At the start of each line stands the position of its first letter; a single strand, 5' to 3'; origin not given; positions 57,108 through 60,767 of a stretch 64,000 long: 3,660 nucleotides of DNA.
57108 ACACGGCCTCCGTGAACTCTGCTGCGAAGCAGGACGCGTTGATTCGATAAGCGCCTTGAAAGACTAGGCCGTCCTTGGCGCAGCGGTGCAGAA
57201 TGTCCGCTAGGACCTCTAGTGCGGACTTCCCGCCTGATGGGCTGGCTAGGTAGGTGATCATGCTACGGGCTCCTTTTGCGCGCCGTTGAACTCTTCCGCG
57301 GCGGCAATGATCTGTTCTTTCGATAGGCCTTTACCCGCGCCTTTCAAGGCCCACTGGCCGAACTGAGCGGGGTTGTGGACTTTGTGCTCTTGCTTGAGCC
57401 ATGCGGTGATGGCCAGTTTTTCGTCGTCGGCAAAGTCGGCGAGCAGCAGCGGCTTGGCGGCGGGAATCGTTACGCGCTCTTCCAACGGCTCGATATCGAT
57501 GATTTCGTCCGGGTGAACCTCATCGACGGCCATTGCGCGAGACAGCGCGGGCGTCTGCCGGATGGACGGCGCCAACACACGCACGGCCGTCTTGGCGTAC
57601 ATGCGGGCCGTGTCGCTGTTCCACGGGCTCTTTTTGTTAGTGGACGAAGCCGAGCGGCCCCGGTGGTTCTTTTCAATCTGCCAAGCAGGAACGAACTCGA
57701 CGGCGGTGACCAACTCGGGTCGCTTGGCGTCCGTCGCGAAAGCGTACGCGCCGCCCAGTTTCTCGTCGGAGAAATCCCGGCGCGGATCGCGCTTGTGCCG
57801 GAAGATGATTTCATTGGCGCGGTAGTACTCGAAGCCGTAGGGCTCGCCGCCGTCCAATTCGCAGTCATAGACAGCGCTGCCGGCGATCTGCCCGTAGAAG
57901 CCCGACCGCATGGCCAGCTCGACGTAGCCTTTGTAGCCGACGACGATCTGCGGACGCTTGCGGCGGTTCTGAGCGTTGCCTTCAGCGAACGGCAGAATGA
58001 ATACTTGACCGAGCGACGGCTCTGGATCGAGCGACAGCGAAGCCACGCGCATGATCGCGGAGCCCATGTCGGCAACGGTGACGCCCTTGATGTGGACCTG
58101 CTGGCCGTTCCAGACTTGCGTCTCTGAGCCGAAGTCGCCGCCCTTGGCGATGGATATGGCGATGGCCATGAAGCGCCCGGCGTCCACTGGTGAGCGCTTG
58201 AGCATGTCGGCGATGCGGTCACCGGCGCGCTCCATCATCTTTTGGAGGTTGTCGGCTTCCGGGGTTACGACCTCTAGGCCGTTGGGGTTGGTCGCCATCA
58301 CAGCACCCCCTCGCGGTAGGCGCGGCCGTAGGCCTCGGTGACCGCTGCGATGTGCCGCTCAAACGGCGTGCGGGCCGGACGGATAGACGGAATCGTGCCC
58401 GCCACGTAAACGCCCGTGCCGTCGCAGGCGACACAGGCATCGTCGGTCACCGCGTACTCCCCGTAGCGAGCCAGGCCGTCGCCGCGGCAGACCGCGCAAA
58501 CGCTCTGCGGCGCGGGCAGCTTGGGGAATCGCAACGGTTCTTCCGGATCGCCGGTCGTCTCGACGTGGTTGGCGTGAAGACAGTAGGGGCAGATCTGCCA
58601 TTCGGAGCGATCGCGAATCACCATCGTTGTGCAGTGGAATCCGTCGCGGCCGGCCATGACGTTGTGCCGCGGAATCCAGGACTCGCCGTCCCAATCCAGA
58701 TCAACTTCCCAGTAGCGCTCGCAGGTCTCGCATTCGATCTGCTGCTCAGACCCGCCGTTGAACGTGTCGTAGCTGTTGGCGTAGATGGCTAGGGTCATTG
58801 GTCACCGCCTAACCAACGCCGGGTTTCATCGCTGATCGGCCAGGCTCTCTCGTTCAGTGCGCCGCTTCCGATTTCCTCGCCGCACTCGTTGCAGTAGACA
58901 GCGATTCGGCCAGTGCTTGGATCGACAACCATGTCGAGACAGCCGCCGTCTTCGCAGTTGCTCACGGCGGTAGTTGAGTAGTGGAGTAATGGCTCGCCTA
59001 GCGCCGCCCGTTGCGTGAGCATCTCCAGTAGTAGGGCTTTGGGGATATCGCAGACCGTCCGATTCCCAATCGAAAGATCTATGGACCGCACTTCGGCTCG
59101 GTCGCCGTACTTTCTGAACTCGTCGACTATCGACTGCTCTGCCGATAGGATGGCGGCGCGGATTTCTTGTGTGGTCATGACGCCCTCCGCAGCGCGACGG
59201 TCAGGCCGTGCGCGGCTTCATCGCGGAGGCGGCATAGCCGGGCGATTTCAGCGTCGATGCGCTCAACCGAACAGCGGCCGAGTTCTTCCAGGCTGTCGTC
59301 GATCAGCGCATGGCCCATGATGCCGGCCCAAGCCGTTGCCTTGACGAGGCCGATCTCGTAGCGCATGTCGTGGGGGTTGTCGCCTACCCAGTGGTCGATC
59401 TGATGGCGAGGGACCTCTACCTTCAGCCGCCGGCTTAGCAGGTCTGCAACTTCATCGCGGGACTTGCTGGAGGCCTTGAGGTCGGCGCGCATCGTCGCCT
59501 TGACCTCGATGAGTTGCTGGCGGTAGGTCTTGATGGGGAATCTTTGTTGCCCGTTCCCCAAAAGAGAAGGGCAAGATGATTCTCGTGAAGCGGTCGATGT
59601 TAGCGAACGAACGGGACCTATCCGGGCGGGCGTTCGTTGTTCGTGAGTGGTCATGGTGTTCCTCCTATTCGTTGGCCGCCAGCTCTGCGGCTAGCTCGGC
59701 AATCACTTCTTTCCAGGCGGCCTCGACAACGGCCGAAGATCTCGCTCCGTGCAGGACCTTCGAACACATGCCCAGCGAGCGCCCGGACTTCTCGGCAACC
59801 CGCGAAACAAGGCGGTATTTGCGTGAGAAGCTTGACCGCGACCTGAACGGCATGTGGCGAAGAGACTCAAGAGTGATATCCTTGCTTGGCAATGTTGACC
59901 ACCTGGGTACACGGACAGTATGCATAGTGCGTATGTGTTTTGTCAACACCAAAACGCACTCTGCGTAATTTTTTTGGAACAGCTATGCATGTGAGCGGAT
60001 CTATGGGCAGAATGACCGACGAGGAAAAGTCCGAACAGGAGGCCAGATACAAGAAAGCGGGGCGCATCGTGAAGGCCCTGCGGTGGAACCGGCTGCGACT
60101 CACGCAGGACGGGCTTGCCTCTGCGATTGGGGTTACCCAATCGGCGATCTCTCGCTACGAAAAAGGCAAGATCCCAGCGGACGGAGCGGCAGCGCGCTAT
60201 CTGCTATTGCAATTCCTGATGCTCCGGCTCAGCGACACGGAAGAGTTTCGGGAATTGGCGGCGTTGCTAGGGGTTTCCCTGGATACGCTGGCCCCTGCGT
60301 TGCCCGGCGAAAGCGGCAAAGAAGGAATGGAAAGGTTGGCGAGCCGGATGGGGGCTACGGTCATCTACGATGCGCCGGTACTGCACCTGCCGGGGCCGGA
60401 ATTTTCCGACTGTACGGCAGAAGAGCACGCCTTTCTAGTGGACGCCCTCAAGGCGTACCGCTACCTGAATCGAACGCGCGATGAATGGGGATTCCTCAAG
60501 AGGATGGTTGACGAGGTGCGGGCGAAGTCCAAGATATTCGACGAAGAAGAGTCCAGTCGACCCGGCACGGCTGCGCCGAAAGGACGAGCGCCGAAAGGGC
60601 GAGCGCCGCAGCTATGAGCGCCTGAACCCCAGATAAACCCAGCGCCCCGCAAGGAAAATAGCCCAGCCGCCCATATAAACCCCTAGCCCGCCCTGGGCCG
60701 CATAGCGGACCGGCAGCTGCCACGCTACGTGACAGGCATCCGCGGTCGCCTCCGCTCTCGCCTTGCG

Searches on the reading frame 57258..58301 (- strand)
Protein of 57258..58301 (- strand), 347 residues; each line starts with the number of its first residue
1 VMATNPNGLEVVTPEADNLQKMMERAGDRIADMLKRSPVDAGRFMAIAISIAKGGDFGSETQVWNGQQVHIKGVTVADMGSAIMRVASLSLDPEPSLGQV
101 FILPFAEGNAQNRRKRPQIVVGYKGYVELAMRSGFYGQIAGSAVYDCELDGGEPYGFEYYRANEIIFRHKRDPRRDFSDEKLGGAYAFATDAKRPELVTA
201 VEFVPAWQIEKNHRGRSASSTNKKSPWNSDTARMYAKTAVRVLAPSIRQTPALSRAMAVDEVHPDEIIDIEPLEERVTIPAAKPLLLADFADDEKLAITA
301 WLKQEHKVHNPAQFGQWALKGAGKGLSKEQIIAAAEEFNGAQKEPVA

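Call 20: search_protein_families(library=phrogs, proteins=[window:57258-58301:-], max_evalue=0.00001)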
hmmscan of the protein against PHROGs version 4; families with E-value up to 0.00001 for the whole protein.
window:57258-58301:- (347 aa): 2 families
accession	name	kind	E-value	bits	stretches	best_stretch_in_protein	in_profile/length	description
phrog_148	-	DNA, RNA and nucleotide metabolism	3.3e-26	93.8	1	16-273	26-249/387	RecT-like ssDNA annealing protein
phrog_19737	-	unknown function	1.8e-07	32.3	1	70-134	49-105/108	-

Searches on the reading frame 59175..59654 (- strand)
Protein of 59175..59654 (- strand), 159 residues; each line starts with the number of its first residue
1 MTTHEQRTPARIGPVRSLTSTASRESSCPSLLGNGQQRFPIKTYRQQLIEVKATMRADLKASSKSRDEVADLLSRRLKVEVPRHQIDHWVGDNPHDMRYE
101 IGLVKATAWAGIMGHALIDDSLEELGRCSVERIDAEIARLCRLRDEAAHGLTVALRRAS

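Call 7: search_protein_families(library=pfam, proteins=[window:59175-59654:-], max_evalue=0.01)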
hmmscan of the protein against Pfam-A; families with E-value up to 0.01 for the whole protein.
window:59175-59654:- (159 aa): 0 families

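Call 8: search_protein_families(library=phrogs, proteins=[window:59175-59654:-], max_evalue=0.01)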
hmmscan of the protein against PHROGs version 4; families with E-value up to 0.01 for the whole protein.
window:59175-59654:- (159 aa): 1 family
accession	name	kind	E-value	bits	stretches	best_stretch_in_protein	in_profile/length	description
phrog_2345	-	transcription regulation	3e-06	27.9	1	50-147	32-128/146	transcriptional regulator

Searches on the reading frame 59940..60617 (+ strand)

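Call 7: search_protein_families(library=pfam, proteins=[window:59940-60617:+], max_evalue=0.01)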
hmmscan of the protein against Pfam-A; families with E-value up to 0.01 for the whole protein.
window:59940-60617:+ (225 aa): 7 families
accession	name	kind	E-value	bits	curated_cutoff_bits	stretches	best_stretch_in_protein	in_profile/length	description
PF01381.28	HTH_3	-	1.5e-08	35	23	1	51-79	7-35/55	Helix-turn-helix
PF13560.12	HTH_31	-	4.8e-07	30.4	27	1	44-112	6-56/64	Helix-turn-helix domain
PF22495.2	HTH_92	-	0.00025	20.7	27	1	52-77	7-32/45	RsaL-like HTH domain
PF05269.17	Phage_CII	-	0.00095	19.8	21.3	1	35-79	5-49/91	Bacteriophage CII protein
PF20432.4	Xre-like-HTH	-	0.0013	19.5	25.8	0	51-81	21-53/63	Antitoxin Xre-like helix-turn-helix domain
PF15731.11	MqsA_antitoxin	-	0.0016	19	30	1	35-86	66-115/131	Antitoxin component of bacterial toxin-antitoxin system, MqsA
PF12844.13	HTH_19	-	0.0078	16.5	30.2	0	52-117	11-58/64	Helix-turn-helix domain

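Call 8: search_protein_families(library=phrogs, proteins=[window:59940-60617:+], max_evalue=0.01)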
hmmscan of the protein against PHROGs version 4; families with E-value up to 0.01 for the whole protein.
window:59940-60617:+ (225 aa): 13 families
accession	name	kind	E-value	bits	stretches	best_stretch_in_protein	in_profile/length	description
phrog_8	-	transcription regulation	7.9e-09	36.4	1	24-116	61-134/346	transcriptional regulator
phrog_4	-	transcription regulation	9.5e-08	32.4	1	24-119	102-193/400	transcriptional repressor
phrog_7241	-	transcription regulation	1e-05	26.6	1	42-77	64-98/122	transcriptional regulator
phrog_3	-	transcription regulation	1.9e-05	25.6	1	28-80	77-126/430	transcriptional repressor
phrog_4779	-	transcription regulation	3.8e-05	25.1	0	51-83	13-45/98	transcriptional regulator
phrog_1373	-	transcription regulation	9.1e-05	23.5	1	50-78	73-101/166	transcriptional regulator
phrog_191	-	transcription regulation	0.0003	22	1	35-78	4-48/106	CII-like transcriptional activator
phrog_2339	-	DNA, RNA and nucleotide metabolism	0.00033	21.6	1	26-78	9-63/98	HTH DNA binding protein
phrog_6831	-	transcription regulation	0.00035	21.5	1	43-78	10-43/68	transcriptional regulator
phrog_2104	-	unknown function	0.00041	21.5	1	41-89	41-88/103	-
phrog_2328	-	transcription regulation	0.00073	20.3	1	26-80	5-55/128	transcriptional repressor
phrog_2439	-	transcription regulation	0.0028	17.6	1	51-79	18-46/367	transcriptional regulator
phrog_7950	-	transcription regulation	0.0064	17.5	0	45-77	13-47/68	transcriptional repressor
